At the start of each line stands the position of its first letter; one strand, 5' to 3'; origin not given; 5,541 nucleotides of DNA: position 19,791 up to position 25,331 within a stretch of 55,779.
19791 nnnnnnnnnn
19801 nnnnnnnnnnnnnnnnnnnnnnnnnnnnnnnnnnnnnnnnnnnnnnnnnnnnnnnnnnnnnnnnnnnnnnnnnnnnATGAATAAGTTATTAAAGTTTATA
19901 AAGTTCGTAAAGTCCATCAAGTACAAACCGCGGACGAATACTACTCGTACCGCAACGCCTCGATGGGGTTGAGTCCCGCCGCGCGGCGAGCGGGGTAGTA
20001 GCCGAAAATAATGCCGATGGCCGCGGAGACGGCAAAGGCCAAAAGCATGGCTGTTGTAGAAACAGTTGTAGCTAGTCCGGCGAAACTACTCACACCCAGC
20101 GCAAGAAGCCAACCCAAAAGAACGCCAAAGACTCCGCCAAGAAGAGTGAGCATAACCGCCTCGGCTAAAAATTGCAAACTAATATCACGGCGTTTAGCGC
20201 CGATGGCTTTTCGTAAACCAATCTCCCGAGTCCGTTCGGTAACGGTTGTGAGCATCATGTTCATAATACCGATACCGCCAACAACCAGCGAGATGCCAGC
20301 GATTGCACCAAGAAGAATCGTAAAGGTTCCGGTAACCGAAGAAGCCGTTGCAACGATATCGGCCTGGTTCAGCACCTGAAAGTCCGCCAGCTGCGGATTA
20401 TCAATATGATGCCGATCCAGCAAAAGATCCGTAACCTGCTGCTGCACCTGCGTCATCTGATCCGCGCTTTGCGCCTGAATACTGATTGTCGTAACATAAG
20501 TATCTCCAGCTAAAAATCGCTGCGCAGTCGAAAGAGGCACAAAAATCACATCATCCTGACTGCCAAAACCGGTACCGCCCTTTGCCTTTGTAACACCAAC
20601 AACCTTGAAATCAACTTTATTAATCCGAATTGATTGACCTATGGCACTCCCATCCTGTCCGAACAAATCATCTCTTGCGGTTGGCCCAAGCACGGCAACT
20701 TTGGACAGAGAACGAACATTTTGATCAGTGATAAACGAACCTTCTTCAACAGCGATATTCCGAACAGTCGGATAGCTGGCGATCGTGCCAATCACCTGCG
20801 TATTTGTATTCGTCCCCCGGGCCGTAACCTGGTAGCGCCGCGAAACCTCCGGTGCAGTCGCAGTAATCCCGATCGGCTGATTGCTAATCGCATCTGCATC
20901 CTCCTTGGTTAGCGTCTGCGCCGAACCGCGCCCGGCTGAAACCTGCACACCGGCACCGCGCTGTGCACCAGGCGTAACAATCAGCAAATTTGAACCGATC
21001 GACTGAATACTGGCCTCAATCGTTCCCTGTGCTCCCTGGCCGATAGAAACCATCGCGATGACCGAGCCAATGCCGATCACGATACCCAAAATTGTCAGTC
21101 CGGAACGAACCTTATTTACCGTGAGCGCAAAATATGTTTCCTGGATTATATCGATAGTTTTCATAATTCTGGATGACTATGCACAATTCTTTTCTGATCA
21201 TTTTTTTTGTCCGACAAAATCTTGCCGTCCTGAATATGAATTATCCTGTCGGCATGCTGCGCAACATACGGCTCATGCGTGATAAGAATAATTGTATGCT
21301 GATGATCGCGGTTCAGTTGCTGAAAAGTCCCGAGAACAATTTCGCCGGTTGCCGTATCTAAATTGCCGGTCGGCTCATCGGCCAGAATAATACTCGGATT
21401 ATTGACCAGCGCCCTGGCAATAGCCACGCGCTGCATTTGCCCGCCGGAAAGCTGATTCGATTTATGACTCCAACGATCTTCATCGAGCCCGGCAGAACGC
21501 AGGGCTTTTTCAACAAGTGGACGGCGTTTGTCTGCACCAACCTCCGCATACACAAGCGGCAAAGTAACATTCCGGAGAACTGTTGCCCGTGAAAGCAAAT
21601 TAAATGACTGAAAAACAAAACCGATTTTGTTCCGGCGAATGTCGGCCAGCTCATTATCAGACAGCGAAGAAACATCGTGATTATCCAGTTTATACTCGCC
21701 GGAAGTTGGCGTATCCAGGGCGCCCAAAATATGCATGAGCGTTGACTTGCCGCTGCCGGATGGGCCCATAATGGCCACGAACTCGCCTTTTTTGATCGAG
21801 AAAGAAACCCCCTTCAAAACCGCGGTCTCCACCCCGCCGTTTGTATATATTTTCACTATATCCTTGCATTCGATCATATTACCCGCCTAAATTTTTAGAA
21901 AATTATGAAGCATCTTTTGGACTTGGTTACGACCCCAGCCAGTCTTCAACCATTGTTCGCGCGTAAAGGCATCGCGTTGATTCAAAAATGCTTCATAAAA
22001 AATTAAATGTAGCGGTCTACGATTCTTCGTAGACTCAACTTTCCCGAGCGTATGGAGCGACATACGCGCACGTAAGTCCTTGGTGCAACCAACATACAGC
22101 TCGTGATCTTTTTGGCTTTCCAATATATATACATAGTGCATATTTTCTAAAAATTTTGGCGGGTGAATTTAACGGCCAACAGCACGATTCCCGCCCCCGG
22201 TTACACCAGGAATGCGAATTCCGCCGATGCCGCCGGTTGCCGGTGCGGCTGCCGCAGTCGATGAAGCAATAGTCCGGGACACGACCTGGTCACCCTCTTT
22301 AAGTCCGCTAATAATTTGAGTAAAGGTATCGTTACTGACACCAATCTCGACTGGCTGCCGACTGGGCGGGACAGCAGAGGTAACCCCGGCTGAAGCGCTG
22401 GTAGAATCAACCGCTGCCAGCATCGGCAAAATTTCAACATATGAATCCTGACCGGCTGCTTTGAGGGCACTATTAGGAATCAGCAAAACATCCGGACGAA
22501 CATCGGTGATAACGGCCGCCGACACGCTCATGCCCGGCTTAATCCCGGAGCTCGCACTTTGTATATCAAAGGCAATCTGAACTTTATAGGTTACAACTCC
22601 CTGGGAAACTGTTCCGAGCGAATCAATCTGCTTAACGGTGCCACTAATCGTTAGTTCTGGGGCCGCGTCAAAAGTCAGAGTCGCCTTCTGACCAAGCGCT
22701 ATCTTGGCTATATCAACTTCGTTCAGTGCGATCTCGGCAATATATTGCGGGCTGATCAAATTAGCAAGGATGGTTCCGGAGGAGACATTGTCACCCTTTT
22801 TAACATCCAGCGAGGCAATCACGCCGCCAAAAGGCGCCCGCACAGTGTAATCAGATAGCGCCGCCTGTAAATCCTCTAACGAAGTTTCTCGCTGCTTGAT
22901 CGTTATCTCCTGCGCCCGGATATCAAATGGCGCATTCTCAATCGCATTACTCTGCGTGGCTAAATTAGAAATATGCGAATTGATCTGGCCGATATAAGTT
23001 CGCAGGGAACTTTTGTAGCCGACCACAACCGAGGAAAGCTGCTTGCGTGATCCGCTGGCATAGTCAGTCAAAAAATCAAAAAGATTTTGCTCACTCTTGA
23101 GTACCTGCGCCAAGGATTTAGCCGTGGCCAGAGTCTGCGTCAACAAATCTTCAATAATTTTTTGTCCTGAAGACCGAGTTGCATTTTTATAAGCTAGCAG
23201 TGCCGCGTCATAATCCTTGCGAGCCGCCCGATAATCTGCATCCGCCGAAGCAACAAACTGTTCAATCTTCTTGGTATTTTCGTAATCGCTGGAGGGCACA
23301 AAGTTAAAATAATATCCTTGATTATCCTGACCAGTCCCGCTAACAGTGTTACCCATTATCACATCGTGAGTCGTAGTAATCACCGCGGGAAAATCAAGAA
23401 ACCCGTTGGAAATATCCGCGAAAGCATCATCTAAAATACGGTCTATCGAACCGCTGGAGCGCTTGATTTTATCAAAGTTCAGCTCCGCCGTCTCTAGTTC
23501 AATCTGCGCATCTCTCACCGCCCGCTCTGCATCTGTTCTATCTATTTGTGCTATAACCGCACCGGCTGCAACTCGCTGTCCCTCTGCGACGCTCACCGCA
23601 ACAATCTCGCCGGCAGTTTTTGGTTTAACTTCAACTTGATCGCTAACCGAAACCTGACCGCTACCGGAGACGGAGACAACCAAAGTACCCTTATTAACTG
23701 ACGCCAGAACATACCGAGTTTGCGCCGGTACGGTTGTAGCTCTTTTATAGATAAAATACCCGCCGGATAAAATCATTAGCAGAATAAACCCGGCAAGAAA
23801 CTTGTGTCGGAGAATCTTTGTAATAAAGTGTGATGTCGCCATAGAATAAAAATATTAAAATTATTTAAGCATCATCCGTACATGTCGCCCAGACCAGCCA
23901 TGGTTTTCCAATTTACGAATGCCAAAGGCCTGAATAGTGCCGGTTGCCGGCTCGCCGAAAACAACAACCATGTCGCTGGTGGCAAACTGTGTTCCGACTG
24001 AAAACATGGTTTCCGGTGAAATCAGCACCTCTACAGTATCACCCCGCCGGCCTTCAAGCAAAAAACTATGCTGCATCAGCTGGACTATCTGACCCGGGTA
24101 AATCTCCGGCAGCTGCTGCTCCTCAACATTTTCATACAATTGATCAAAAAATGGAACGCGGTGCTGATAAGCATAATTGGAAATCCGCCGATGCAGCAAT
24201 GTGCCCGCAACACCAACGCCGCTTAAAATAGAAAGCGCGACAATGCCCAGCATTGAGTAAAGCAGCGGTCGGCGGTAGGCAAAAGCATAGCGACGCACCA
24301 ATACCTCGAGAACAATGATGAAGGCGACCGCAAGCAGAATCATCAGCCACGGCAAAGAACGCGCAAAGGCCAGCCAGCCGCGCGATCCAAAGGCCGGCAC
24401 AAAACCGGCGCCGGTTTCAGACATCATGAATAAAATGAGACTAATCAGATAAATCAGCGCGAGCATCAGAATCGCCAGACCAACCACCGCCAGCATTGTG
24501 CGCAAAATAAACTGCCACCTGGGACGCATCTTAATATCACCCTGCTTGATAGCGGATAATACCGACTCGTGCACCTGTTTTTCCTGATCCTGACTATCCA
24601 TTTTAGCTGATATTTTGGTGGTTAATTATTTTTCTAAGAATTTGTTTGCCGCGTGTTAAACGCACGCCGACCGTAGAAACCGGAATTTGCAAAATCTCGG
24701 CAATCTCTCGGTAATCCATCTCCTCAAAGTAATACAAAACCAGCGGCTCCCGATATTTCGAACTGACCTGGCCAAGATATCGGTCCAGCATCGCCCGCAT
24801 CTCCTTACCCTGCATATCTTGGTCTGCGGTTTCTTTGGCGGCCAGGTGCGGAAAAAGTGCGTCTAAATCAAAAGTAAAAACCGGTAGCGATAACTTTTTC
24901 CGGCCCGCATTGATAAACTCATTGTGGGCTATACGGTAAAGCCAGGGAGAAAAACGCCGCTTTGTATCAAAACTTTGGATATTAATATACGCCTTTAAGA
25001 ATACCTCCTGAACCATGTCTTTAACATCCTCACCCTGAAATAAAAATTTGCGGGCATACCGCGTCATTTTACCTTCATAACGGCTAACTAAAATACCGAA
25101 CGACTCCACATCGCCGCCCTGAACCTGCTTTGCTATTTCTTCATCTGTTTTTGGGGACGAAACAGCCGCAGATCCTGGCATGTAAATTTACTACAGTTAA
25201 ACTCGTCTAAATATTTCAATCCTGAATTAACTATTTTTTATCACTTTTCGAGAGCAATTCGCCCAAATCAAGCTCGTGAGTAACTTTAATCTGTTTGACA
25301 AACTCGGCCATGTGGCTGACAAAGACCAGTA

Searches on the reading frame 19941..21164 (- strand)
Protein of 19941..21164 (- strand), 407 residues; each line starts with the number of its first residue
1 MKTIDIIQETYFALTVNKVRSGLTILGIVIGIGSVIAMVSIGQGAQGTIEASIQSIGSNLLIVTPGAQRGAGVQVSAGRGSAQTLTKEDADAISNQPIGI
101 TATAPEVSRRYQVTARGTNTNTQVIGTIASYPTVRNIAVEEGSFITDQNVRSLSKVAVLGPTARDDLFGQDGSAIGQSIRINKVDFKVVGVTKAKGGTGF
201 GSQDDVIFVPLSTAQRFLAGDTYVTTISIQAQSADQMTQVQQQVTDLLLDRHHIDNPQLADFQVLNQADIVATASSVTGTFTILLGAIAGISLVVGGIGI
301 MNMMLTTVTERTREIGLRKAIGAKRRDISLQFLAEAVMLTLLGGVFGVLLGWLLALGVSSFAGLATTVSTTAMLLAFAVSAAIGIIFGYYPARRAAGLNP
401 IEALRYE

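Call 13: search_protein_families(library=pfam, proteins=[window:19941-21164:-], max_evalue=0.00001)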
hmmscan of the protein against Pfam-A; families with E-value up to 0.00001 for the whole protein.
window:19941-21164:- (407 aa): 3 families
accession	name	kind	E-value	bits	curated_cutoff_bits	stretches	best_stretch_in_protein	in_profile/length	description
PF12704.14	MacB_PCD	-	8.1e-50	170.4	27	1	21-246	1-206/207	MacB-like periplasmic core domain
PF02687.27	FtsX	-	1.5e-20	73.9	25.5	1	287-400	2-120/120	FtsX-like permease C-terminal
PF12698.13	ABC2_membrane_3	-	4.3e-06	26.5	31.6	1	218-389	94-263/347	ABC-2 family transporter protein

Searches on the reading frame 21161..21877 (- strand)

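Call 86: search_protein_families(library=pfam, proteins=[window:21161-21877:-], max_evalue=0.001)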
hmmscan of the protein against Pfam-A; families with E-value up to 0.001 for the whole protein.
window:21161-21877:- (238 aa): 5 families
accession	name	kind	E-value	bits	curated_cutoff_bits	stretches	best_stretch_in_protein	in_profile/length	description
PF00005.33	ABC_tran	-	7.3e-36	124.2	25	1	21-170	1-136/137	ABC transporter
PF02463.25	SMC_N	-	6.4e-07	29.5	40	1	32-216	25-212/220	RecF/RecN/SMC N terminal domain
PF13555.12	AAA_29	-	0.00018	21.7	27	1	24-49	15-40/61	P-loop containing region of AAA domain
PF13304.12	AAA_21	-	0.00068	20.2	27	0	33-54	1-22/304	AAA domain, putative AbiEii toxin, Type IV TA system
PF13401.12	AAA_22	-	0.00086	20.1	27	0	31-168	5-92/130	AAA domain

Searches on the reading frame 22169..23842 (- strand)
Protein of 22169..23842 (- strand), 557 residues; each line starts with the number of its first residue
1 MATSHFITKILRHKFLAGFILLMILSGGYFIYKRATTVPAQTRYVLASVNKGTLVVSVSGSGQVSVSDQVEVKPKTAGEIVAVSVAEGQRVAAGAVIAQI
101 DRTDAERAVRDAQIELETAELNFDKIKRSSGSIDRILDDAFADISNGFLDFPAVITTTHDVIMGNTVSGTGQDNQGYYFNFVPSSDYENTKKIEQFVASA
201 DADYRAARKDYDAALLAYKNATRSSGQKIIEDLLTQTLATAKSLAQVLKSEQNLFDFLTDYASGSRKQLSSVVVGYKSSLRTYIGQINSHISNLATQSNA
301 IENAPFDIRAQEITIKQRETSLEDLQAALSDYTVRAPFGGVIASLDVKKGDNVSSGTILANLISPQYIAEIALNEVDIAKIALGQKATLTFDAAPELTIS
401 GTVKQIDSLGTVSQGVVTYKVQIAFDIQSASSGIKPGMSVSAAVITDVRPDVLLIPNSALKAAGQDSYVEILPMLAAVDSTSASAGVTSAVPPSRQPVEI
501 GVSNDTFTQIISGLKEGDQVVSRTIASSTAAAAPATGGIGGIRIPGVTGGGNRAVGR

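Call 13: search_protein_families(library=pfam, proteins=[window:22169-23842:-], max_evalue=0.00001)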
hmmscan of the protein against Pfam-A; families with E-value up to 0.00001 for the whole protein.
window:22169-23842:- (557 aa): 4 families
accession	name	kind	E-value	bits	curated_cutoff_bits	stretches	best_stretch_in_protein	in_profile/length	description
PF13437.12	HlyD_3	-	1.4e-18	68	22.2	1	333-437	1-106/106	HlyD family secretion protein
PF16576.10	HlyD_D23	-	1.9e-13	50.6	30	1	320-439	97-213/214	Barrel-sandwich domain of CusB or HlyD membrane-fusion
PF13533.13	Biotin_lipoyl_2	-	3.5e-12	46.2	29.8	1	70-101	1-32/32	Biotin-lipoyl like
PF00364.28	Biotin_lipoyl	-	2.1e-07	31.1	22.1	0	333-362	44-73/73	Biotin-requiring enzyme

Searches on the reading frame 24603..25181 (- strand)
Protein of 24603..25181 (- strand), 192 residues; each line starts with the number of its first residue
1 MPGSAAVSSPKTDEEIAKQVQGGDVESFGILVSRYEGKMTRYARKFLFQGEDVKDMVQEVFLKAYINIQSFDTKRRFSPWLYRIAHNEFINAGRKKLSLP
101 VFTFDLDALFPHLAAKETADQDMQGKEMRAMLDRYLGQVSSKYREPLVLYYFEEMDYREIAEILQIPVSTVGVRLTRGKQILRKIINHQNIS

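Call 86: search_protein_families(library=pfam, proteins=[window:24603-25181:-], max_evalue=0.001)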
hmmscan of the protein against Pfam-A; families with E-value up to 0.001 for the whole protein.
window:24603-25181:- (192 aa): 4 families
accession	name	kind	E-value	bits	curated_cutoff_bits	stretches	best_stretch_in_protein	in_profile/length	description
PF04542.20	Sigma70_r2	-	1.1e-16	60.8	24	1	31-96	1-68/71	Sigma-70 region 2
PF08281.18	Sigma70_r4_2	-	2.7e-15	56.2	25.7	1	130-180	2-52/54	Sigma-70, region 4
PF04545.22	Sigma70_r4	-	2.8e-07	30.4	24.1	1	136-184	2-50/50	Sigma-70, region 4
PF07638.17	Sigma70_ECF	-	0.00048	20.5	21.1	0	119-175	113-172/185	ECF sigma factor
